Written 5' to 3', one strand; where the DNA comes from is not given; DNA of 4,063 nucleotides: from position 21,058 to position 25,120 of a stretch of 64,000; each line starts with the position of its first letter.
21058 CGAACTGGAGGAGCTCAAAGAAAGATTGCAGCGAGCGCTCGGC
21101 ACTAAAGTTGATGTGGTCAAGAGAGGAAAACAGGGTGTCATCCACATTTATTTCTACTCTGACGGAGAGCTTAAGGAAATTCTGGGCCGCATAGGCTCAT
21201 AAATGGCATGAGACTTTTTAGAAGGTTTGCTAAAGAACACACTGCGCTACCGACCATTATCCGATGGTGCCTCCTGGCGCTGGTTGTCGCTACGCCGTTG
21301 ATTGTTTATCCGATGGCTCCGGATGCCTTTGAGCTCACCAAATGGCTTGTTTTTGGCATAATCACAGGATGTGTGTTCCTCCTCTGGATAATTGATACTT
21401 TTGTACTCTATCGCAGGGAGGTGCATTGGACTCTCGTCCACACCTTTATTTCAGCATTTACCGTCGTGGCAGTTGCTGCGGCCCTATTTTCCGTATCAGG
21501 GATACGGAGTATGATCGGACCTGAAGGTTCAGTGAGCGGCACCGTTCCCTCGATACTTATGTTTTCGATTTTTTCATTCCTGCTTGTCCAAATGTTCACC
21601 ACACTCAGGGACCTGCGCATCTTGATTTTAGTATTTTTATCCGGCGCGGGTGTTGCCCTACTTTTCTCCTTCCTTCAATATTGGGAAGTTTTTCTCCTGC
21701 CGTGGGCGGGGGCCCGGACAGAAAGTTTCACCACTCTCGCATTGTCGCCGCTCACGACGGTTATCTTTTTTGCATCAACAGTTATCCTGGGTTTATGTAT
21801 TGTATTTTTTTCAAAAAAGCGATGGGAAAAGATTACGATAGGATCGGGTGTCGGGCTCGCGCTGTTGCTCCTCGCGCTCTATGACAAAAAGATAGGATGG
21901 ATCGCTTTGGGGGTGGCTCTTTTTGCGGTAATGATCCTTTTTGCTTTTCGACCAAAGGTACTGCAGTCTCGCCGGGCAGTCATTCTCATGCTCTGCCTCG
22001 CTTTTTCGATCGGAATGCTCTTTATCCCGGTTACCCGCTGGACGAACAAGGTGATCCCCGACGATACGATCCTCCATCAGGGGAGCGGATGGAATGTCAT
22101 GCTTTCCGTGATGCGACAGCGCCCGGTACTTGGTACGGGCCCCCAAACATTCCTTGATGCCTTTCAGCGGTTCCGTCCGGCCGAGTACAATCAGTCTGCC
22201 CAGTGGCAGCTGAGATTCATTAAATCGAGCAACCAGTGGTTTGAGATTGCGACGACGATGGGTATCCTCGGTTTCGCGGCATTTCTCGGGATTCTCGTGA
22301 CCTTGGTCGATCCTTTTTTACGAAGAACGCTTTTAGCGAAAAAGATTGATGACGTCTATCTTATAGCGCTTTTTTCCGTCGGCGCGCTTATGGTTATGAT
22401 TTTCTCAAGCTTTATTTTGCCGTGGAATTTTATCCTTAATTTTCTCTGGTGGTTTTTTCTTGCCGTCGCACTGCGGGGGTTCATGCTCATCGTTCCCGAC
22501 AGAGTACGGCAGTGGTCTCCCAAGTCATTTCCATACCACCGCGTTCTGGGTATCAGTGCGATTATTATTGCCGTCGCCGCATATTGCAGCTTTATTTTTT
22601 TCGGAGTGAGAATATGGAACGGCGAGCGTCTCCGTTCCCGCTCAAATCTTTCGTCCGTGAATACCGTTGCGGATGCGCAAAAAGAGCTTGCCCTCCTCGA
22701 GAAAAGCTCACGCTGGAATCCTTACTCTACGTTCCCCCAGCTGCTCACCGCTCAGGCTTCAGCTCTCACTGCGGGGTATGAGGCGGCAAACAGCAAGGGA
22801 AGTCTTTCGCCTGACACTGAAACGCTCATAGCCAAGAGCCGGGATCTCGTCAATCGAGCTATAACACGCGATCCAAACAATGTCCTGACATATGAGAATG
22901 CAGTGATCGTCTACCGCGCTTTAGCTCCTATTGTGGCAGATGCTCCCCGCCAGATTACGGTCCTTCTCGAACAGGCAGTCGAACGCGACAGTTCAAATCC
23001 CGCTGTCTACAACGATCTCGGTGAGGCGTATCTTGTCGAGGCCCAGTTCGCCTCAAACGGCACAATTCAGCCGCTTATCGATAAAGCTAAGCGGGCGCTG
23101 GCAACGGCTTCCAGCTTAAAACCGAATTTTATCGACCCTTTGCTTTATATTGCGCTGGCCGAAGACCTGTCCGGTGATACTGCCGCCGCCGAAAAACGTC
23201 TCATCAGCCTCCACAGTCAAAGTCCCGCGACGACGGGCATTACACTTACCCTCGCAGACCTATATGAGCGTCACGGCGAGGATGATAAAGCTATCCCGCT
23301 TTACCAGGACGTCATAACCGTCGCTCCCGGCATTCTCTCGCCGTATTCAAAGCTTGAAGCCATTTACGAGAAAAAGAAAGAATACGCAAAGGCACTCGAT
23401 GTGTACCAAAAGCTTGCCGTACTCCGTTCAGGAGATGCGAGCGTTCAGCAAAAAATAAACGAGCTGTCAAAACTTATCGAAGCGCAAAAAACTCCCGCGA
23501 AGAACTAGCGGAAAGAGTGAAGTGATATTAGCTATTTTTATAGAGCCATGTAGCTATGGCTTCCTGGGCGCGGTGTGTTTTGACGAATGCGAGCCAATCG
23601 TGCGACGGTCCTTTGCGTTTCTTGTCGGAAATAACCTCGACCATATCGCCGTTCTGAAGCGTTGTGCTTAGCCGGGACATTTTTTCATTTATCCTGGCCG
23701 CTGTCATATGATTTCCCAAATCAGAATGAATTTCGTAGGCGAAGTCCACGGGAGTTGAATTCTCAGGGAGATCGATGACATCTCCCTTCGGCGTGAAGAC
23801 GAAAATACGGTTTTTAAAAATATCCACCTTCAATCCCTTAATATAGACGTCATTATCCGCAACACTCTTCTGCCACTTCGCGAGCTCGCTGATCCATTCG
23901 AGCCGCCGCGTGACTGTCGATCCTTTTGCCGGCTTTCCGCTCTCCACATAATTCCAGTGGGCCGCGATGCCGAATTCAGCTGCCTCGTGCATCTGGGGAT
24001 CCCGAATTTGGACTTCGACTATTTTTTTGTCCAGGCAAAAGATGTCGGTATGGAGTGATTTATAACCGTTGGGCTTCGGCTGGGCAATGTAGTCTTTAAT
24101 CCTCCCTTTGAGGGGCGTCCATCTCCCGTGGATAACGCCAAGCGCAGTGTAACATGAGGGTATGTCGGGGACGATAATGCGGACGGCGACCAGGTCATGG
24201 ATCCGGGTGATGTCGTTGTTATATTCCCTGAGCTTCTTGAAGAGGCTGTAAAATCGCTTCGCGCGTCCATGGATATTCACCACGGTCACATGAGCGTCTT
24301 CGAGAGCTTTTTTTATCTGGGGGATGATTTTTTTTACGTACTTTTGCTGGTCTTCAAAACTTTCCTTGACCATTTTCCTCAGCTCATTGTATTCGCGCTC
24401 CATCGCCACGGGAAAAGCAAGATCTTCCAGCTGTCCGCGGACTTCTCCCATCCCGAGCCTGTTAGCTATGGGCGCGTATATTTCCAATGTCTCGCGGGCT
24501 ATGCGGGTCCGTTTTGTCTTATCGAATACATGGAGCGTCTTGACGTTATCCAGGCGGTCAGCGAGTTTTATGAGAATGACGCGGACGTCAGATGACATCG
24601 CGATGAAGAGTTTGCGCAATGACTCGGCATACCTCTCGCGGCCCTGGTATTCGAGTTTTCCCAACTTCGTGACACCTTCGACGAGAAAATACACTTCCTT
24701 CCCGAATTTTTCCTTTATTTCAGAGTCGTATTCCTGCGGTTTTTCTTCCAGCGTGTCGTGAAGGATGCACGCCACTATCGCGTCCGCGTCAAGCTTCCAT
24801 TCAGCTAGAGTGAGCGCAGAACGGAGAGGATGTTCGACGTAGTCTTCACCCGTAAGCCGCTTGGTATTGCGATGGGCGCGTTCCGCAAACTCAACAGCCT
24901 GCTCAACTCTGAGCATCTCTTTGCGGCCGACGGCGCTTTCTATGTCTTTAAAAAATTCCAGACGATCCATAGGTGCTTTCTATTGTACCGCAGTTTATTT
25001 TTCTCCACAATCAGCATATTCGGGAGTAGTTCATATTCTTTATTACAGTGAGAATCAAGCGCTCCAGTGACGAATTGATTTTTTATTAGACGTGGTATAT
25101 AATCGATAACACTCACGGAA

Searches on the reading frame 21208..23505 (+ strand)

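Call 57: search_protein_families(library=pfam, proteins=[window:21208-23505:+], max_evalue=0.00001)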
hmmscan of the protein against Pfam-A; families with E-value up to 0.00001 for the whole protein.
window:21208-23505:+ (766 aa): 4 families
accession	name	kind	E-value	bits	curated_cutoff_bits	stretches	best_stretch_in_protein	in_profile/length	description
PF04932.20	Wzy_C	-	6.7e-10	39.4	31.7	1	216-360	4-149/149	O-Antigen ligase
PF13428.12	TPR_14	-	2.5e-07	31.1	23.5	0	679-708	4-33/44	Tetratricopeptide repeat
PF14559.12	TPR_19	-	3.1e-07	31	25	0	655-706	4-55/68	Tetratricopeptide repeat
PF13176.12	TPR_7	-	4.2e-07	30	27.9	0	682-706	5-29/36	Tetratricopeptide repeat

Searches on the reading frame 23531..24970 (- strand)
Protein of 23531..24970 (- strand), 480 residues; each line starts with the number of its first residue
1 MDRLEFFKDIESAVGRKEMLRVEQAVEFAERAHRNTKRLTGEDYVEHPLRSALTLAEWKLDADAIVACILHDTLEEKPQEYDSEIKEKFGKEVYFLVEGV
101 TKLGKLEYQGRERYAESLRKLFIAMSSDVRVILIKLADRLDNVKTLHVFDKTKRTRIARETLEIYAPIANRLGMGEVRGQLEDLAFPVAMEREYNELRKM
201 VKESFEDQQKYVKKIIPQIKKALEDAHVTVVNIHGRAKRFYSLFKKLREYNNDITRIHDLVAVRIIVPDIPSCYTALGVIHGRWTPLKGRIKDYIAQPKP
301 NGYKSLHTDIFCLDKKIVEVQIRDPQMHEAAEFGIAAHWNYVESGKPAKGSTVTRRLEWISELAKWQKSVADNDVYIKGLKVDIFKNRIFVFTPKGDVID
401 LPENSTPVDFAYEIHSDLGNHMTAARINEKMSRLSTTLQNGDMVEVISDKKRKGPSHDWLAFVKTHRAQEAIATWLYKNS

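Call 57: search_protein_families(library=pfam, proteins=[window:23531-24970:-], max_evalue=0.00001)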
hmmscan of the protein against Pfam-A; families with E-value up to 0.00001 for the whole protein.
window:23531-24970:- (480 aa): 4 families
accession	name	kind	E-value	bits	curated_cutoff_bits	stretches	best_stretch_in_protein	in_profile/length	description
PF13328.12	HD_4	-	3.5e-44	150.7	27.2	1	25-174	1-155/156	HD domain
PF04607.23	RelA_SpoT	-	5.9e-36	123.6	27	1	235-344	1-111/113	Region found in RelA / SpoT proteins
PF02824.27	TGS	-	1.7e-21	76.4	22.2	1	389-447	1-59/60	TGS domain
PF01966.28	HD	-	8.9e-11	42.5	22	1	44-142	1-115/116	HD domain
